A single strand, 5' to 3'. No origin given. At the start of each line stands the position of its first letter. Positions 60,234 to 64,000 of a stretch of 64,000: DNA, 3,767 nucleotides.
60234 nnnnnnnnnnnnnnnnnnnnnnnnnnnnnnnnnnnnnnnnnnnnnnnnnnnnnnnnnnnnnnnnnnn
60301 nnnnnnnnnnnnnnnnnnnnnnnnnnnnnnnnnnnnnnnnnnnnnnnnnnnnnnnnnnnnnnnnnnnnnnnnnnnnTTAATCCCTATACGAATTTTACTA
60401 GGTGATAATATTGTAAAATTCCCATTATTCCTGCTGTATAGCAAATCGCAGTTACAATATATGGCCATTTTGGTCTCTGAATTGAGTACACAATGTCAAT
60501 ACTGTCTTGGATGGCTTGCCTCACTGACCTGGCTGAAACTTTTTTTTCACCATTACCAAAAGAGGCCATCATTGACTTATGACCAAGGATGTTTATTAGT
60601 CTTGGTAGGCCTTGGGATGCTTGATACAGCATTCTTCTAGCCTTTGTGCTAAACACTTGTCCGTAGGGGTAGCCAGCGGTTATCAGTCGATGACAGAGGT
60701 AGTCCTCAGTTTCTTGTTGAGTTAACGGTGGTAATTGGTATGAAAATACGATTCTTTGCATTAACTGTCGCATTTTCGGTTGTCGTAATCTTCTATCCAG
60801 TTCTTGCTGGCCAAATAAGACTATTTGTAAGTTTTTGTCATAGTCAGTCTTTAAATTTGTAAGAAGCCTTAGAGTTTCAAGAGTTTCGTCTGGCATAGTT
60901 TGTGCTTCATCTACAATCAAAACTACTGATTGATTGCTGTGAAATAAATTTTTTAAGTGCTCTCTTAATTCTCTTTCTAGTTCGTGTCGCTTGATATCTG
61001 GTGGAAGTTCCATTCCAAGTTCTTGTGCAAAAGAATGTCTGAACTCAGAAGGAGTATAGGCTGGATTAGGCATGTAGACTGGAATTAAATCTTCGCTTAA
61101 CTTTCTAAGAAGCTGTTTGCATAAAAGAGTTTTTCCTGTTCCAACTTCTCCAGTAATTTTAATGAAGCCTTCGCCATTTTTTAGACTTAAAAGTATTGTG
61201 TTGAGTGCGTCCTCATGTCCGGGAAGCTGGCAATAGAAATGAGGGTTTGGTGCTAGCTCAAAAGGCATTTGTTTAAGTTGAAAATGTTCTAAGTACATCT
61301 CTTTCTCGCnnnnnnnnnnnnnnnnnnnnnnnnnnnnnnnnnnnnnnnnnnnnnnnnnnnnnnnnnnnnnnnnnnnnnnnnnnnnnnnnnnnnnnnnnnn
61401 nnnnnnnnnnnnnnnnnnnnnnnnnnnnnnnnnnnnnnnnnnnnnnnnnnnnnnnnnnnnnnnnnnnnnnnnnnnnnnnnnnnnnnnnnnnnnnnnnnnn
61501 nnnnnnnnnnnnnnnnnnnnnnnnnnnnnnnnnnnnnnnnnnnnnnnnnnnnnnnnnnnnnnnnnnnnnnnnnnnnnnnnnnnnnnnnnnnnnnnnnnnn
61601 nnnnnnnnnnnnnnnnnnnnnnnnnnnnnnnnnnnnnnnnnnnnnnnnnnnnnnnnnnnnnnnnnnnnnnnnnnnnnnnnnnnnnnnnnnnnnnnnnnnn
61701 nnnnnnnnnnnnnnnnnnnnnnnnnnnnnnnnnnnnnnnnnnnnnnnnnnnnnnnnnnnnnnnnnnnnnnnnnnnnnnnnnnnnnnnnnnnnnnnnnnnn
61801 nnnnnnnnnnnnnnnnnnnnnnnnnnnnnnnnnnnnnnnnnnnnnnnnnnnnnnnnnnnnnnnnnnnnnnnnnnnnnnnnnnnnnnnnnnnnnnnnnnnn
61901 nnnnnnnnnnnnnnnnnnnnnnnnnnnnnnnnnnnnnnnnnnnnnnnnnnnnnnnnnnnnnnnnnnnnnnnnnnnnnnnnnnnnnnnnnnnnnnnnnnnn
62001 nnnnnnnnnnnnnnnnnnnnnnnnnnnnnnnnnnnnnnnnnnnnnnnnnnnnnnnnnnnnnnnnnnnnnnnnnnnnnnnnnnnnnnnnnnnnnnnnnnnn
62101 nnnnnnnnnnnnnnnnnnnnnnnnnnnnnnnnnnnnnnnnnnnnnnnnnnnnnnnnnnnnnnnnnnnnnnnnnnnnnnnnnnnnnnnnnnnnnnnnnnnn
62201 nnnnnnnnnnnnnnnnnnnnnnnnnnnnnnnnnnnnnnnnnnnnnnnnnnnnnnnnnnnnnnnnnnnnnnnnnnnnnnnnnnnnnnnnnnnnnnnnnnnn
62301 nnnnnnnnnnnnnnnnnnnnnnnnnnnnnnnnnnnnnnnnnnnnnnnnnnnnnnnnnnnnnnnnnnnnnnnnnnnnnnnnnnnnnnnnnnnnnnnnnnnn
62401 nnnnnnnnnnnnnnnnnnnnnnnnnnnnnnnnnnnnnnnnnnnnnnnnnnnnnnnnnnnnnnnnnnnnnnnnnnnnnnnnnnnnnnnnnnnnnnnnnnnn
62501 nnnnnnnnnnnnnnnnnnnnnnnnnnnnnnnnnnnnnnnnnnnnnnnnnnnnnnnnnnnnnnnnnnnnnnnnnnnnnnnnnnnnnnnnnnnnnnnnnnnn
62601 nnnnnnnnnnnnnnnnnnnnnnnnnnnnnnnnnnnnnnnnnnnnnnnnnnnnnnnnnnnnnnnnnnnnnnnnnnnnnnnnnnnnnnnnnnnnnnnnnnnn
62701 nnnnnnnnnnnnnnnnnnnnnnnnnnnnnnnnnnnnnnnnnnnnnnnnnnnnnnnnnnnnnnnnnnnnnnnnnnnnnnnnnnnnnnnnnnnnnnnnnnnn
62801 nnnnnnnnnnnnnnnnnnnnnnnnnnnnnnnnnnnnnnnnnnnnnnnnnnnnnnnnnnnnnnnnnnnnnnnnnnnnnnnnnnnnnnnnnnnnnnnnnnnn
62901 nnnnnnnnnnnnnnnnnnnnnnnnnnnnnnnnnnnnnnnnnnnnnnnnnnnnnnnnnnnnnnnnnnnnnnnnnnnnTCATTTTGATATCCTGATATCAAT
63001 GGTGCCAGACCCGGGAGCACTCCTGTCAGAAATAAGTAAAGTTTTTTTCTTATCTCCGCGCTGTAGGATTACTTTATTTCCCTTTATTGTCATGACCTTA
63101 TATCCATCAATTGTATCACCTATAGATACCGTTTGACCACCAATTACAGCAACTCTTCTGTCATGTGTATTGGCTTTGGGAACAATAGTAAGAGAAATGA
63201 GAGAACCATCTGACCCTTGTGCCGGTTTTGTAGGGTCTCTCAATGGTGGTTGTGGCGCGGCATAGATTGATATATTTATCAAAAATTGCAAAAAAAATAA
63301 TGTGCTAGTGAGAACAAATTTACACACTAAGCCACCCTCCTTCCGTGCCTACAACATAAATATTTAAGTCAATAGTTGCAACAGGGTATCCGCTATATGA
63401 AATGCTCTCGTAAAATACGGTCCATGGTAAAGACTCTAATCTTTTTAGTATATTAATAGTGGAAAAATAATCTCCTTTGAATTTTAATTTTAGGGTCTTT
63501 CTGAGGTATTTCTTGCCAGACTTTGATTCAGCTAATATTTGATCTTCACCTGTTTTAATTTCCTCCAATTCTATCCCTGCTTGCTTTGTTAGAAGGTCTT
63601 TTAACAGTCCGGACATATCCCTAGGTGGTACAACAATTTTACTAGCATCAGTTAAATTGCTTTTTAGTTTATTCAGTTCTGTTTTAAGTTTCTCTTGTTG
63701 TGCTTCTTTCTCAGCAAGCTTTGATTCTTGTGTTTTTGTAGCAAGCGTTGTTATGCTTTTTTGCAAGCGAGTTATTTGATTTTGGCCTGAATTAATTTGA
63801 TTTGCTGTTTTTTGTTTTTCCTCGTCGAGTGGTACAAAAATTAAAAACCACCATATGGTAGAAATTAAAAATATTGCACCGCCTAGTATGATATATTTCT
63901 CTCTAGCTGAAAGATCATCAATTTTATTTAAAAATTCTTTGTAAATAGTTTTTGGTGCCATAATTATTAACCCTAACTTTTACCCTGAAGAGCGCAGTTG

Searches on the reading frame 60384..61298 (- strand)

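Call 21: search_protein_families(library=pfam, proteins=[window:60384-61298:-], max_evalue=0.001)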
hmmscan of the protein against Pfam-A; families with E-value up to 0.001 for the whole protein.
window:60384-61298:- (304 aa): 9 families
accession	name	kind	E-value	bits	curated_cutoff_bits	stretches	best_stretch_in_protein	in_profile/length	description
PF13401.12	AAA_22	-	3.4e-31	108.7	27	1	42-171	4-130/130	AAA domain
PF13191.12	AAA_16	-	8.5e-11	43.1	32.6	1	29-159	6-166/167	AAA ATPase domain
PF13173.12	AAA_14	-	4.7e-06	27.1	27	1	47-196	6-127/129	AAA domain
PF09848.15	SLFN-g3_helicase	-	1e-05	25.4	24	1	48-163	6-122/354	Schlafen group 3, DNA/RNA helicase domain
PF07728.20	AAA_5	-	6.7e-05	23.4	22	1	48-191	4-125/139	AAA domain (dynein-related subfamily)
PF00004.35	AAA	-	0.00016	22.5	21.2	1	48-144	3-86/131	ATPase family associated with various cellular activities (AAA)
PF13238.12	AAA_18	-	0.00071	20.5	29.4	0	46-130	1-78/128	AAA domain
PF20720.3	nSTAND3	-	0.00073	19.7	27.2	0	41-76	15-51/155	Novel STAND NTPase 3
PF04851.21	ResIII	-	0.00092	19.6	22.5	0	29-69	9-49/164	Type III restriction enzyme, res subunit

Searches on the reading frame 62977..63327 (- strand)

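Call 22: search_protein_families(library=pfam, proteins=[window:62977-63327:-], max_evalue=0.001)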
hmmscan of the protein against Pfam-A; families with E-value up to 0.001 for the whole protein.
window:62977-63327:- (116 aa): 2 families
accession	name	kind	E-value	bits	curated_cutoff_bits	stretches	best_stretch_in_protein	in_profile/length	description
PF23862.1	CdsD_C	-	6e-05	23.5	27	1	59-91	17-49/56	CdsD C-terminal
PF16537.11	T2SSB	-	0.00022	21.2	28.4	1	54-93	14-54/60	Type II secretion system protein B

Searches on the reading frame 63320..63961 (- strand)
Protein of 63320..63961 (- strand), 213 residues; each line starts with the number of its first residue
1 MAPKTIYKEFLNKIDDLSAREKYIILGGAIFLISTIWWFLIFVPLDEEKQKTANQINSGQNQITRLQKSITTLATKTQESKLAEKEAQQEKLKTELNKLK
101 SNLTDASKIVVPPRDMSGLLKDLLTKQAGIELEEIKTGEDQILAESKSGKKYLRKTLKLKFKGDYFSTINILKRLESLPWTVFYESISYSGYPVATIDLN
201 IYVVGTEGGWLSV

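Call 22: search_protein_families(library=pfam, proteins=[window:63320-63961:-], max_evalue=0.001)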
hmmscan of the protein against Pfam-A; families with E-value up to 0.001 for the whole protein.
window:63320-63961:- (213 aa): 1 family
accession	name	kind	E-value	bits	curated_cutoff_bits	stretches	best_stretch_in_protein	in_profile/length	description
PF04612.17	T2SSM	-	3.2e-10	40.9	27.8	1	16-81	10-77/160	Type II secretion system (T2SS), protein M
